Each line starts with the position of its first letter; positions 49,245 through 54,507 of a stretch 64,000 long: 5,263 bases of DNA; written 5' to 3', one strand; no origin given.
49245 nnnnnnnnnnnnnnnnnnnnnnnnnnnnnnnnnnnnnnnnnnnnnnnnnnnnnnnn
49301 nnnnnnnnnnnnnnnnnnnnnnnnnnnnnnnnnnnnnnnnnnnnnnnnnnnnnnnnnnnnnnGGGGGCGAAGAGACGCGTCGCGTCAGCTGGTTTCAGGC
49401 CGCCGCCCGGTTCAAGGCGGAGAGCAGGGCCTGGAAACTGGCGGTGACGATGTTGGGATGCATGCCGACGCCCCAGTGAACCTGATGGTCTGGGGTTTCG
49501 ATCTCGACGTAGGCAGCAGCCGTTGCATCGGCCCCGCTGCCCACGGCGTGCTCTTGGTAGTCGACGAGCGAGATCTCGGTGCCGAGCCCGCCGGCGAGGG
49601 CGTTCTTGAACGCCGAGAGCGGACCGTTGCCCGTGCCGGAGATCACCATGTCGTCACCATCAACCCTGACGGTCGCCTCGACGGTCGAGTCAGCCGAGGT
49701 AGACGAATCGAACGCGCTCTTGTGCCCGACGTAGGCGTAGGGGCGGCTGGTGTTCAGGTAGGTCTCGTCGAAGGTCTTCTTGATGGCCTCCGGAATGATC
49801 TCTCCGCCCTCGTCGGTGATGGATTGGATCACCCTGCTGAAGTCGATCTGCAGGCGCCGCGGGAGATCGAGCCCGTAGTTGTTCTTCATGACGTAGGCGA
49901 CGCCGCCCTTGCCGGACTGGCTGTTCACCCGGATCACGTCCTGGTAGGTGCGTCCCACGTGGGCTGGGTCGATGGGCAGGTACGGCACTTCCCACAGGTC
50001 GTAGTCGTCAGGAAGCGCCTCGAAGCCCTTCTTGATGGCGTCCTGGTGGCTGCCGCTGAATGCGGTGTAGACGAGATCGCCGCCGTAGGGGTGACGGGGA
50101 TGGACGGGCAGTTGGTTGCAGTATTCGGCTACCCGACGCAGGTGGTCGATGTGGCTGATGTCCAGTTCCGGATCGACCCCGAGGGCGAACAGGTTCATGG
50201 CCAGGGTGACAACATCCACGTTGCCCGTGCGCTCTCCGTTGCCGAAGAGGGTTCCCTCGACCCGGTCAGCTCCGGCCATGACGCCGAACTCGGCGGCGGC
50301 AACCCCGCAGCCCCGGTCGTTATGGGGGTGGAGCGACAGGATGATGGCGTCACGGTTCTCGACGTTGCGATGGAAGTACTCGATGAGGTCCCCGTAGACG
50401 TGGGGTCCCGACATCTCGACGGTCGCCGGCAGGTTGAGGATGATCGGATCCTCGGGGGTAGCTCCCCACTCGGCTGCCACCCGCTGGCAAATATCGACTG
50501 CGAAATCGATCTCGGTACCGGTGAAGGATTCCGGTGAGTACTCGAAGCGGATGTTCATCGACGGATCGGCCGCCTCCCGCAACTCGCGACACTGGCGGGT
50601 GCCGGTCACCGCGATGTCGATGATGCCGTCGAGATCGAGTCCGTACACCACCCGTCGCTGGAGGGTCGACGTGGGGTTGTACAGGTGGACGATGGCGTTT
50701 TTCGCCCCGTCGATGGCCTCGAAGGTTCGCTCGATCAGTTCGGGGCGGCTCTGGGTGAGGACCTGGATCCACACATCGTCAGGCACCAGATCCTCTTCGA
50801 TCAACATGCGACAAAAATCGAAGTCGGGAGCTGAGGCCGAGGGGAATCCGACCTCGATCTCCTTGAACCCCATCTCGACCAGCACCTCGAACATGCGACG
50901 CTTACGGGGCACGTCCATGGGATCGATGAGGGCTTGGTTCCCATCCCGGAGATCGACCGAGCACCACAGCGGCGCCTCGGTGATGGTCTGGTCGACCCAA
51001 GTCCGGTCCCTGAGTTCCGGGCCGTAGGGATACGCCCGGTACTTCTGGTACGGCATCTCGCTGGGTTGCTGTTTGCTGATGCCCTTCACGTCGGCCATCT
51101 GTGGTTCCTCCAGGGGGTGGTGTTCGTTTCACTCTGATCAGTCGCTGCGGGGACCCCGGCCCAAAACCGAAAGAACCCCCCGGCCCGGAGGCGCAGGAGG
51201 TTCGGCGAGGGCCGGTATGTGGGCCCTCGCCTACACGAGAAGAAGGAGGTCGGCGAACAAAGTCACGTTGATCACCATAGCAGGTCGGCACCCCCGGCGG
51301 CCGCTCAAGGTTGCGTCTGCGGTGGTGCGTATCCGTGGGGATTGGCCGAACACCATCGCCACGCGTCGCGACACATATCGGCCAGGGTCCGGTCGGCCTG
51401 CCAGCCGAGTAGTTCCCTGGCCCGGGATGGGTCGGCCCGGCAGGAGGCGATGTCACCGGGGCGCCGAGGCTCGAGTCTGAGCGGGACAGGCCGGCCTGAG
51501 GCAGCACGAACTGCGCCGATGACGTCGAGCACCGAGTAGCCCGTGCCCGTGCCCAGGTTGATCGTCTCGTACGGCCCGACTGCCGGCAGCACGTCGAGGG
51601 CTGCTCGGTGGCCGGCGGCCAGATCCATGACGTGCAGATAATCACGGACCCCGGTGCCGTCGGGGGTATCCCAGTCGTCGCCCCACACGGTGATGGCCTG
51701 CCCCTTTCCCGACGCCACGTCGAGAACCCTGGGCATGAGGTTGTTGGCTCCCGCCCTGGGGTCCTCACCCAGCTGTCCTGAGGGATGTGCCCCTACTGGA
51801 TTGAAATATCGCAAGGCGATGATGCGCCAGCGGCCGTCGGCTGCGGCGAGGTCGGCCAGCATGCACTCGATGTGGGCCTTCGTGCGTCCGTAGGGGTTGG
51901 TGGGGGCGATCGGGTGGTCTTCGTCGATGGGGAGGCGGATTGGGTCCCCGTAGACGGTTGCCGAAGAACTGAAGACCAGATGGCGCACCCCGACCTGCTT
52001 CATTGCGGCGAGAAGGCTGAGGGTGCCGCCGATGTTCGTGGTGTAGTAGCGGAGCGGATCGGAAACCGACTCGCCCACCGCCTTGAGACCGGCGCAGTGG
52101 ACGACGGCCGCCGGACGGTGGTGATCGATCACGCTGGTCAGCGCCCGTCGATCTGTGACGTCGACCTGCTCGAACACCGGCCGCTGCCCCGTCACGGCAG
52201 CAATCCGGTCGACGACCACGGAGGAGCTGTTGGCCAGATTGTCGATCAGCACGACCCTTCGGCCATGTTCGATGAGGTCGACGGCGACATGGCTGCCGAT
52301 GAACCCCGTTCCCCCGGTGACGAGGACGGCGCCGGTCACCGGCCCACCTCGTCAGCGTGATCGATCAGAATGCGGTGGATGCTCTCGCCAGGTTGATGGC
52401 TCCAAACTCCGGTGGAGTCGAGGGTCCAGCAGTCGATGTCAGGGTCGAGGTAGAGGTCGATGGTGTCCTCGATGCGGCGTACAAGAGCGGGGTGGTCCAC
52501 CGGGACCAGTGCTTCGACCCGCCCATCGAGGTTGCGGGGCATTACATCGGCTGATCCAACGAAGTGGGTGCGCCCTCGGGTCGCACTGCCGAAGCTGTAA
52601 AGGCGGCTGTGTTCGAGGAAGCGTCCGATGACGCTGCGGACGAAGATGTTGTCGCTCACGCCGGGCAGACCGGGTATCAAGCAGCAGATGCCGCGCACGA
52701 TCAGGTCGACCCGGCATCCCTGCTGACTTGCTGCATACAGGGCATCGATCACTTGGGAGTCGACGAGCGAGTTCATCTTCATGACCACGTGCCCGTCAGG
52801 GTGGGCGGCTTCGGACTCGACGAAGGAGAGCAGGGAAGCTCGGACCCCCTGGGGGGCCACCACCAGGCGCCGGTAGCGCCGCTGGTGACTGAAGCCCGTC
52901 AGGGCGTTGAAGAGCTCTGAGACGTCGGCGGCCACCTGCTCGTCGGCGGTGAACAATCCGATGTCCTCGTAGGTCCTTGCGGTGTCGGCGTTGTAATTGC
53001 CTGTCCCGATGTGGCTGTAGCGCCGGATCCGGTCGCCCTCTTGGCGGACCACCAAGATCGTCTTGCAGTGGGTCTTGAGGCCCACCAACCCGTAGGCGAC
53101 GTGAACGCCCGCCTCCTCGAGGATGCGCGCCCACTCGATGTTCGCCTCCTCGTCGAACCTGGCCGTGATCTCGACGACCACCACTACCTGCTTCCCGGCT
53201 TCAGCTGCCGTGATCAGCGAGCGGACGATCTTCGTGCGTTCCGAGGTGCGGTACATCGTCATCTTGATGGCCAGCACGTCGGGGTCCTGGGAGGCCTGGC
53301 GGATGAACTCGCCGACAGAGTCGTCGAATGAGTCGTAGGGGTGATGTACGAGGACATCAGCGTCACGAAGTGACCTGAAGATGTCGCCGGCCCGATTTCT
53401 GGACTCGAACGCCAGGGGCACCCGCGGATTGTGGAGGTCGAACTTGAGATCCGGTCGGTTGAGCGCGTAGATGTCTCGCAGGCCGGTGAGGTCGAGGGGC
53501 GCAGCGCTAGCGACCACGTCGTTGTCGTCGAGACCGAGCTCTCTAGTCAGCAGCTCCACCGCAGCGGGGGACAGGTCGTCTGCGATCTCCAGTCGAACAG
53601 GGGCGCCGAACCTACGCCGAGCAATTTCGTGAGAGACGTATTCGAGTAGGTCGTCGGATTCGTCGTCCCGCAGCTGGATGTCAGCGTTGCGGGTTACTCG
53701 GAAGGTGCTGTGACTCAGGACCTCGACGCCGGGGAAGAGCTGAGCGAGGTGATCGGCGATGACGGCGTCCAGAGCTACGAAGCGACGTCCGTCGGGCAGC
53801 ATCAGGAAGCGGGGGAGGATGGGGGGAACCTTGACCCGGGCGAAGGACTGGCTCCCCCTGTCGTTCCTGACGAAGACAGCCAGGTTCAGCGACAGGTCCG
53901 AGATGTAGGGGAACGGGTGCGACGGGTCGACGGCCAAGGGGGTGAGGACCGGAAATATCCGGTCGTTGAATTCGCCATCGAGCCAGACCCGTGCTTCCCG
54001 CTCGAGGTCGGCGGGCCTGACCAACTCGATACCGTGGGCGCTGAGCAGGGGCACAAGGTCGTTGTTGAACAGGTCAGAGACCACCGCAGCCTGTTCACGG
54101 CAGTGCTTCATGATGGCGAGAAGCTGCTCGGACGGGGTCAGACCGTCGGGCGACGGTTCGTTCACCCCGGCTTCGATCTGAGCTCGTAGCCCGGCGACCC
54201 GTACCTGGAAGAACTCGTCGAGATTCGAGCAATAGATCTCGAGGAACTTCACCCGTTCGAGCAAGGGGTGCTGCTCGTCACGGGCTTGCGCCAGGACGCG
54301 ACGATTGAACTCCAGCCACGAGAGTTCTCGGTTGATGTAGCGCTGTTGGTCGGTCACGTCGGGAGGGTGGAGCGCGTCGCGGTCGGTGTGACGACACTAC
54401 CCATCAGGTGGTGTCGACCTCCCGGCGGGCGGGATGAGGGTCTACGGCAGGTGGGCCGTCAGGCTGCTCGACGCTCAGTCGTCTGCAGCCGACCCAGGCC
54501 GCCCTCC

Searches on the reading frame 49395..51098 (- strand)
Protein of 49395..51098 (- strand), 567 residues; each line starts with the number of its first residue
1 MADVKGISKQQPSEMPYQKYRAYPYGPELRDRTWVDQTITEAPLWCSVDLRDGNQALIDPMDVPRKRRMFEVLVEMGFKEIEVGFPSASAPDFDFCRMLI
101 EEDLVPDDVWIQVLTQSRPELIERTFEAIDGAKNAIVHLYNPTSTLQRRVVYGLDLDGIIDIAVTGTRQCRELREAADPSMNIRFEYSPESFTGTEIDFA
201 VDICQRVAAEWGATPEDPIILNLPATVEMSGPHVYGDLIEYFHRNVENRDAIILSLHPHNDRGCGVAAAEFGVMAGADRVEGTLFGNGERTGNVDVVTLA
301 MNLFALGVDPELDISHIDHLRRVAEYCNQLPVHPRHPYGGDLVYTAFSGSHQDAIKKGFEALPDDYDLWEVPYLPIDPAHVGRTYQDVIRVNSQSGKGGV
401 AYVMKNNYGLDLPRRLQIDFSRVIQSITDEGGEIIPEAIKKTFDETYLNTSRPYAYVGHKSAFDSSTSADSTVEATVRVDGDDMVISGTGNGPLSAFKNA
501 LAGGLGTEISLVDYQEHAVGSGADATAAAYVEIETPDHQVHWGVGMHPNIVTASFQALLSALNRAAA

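Call 57: search_protein_families(library=pfam, proteins=[window:49395-51098:-], max_evalue=0.0001)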
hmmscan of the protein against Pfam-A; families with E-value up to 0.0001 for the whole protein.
window:49395-51098:- (567 aa): 3 families
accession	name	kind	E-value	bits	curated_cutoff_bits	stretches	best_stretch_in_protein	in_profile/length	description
PF00682.25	HMGL-like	-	3.7e-71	240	29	1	44-322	3-258/260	HMGL-like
PF22615.1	IPMS_D2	-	5.6e-34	116.7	27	1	341-405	1-66/66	Alpha-isopropylmalate synthase, post-catalytic domain-like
PF08502.15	LeuA_dimer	-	4.2e-29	101.5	24.9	1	433-565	1-130/131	LeuA allosteric (dimerisation) domain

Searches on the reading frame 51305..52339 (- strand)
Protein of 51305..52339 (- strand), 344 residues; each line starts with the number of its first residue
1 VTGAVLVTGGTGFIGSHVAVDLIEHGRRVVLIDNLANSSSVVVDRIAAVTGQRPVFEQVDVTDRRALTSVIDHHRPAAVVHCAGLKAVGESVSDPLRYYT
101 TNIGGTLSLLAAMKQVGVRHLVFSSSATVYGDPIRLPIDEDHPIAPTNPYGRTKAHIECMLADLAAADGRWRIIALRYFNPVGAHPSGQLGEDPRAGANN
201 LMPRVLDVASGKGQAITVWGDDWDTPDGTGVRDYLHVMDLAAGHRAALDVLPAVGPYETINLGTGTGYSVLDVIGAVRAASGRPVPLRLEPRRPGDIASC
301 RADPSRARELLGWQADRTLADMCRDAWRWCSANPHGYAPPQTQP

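Call 57: search_protein_families(library=pfam, proteins=[window:51305-52339:-], max_evalue=0.0001)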
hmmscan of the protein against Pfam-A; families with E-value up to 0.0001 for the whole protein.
window:51305-52339:- (344 aa): 9 families
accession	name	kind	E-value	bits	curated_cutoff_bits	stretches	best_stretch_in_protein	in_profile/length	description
PF01370.27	Epimerase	-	1.7e-56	191.8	20.9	1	5-263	1-240/240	NAD dependent epimerase/dehydratase family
PF16363.11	GDP_Man_Dehyd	-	8.1e-56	190.3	27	1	6-325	1-331/332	GDP-mannose 4,6 dehydratase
PF01073.25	3Beta_HSD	-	5.7e-17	62.1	22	1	6-161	1-157/280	3-beta hydroxysteroid dehydrogenase/isomerase family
PF02719.21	Polysacc_synt_2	-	2.2e-16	60.3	20.2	1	5-184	1-174/293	Polysaccharide biosynthesis protein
PF04321.23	RmlD_sub_bind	-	6.5e-16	58.7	27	1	5-161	3-136/287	RmlD substrate binding domain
PF08659.16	KR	-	3e-08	34.2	22.6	1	3-133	1-144/180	KR domain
PF13460.12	NAD_binding_10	-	1.3e-07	32.2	27.2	1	9-132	1-104/184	NAD(P)H-binding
PF00106.31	adh_short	-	4.4e-07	30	26.6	1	4-85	2-87/195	short chain dehydrogenase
PF07993.18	NAD_binding_4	-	4.5e-06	26.5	20.1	0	7-60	1-56/258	Male sterility protein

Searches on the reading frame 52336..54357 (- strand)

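Call 57: search_protein_families(library=pfam, proteins=[window:52336-54357:-], max_evalue=0.0001)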
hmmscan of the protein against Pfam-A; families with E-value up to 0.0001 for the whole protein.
window:52336-54357:- (673 aa): 5 families
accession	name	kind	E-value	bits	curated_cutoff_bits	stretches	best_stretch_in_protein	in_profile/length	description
PF17941.7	PP_kinase_C_1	-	2.1e-73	245.8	25.7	1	325-491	1-166/167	Polyphosphate kinase C-terminal domain 1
PF02503.22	PP_kinase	-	9.9e-59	198.5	31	1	123-294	3-181/183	Polyphosphate kinase middle domain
PF13090.12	PP_kinase_C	-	2e-51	174.3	25.8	1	498-654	1-160/172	Polyphosphate kinase C-terminal domain 2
PF13089.11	PP_kinase_N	-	2e-39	134.6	23.8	1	7-113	1-107/107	Polyphosphate kinase N-terminal domain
PF13091.12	PLDc_2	-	3e-13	50.2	27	1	364-486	12-131/132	PLD-like domain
